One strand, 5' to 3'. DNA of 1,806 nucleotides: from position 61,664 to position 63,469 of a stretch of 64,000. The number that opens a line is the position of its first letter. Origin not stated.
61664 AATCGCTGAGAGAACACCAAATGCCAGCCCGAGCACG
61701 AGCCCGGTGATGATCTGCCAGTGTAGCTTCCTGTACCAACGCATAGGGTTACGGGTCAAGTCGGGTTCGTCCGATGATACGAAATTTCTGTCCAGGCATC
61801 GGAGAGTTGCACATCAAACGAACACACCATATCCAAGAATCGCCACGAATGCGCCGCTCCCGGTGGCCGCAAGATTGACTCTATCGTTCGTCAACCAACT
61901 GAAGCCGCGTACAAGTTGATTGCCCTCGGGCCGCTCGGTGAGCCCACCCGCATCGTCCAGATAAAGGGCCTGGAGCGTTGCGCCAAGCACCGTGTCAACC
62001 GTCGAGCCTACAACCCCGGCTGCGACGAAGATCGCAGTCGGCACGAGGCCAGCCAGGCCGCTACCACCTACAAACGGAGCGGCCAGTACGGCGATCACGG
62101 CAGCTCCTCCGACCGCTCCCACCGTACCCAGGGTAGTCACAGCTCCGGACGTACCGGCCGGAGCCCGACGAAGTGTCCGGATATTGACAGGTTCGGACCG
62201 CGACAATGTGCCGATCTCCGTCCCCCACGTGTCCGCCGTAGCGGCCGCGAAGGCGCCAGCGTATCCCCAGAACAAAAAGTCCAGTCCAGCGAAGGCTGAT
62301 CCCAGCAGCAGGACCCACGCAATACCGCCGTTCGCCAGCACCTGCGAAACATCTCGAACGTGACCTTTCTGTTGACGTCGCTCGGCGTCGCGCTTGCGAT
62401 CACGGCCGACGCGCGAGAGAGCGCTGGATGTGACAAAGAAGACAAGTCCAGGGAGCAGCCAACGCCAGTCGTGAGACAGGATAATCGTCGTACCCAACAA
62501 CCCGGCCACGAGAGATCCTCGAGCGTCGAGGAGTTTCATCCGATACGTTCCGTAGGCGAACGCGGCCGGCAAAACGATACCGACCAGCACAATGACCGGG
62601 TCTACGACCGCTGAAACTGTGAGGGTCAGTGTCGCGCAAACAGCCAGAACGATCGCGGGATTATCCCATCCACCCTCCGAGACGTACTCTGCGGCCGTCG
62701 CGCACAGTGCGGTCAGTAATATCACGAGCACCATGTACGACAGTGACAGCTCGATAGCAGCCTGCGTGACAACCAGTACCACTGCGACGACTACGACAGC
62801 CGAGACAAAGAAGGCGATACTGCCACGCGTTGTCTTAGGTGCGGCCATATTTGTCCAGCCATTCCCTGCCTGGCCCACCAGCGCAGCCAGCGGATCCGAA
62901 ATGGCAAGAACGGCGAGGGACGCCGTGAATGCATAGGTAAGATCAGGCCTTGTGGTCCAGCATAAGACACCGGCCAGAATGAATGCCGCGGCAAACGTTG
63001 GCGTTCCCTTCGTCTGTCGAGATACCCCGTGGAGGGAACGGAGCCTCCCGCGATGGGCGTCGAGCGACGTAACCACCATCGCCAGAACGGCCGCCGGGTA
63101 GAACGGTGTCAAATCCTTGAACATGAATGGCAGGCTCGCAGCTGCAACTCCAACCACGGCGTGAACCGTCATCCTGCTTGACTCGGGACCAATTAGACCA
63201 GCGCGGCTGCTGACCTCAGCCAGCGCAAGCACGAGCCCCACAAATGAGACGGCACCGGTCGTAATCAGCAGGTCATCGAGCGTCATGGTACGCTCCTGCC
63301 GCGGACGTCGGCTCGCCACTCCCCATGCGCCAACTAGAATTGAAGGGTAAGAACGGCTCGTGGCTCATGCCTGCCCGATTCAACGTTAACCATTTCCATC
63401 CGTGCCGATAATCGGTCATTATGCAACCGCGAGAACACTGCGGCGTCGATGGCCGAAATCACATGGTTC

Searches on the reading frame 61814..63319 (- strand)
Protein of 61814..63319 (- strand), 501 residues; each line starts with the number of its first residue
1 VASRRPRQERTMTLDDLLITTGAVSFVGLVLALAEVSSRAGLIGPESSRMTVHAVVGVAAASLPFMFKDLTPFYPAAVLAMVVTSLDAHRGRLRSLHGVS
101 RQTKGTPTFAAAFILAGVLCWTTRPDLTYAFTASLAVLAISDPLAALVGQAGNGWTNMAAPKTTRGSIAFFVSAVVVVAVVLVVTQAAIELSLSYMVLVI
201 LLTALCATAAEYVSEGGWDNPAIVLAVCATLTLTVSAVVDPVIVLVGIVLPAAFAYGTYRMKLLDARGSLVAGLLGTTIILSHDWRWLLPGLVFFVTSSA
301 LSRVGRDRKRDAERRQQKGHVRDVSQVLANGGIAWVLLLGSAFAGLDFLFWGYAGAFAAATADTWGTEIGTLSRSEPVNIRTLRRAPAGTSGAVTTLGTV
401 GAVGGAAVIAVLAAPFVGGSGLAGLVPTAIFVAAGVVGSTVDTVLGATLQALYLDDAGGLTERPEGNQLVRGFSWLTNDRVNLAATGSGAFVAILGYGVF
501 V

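Call 14: search_protein_families(library=pfam, proteins=[window:61814-63319:-], max_evalue=0.00001)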
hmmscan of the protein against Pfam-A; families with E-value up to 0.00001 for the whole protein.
window:61814-63319:- (501 aa): 1 family
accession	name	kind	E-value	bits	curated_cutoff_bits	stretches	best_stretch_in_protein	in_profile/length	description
PF01940.21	DUF92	-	1.8e-60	204.9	27.5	1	250-489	2-250/251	Integral membrane protein DUF92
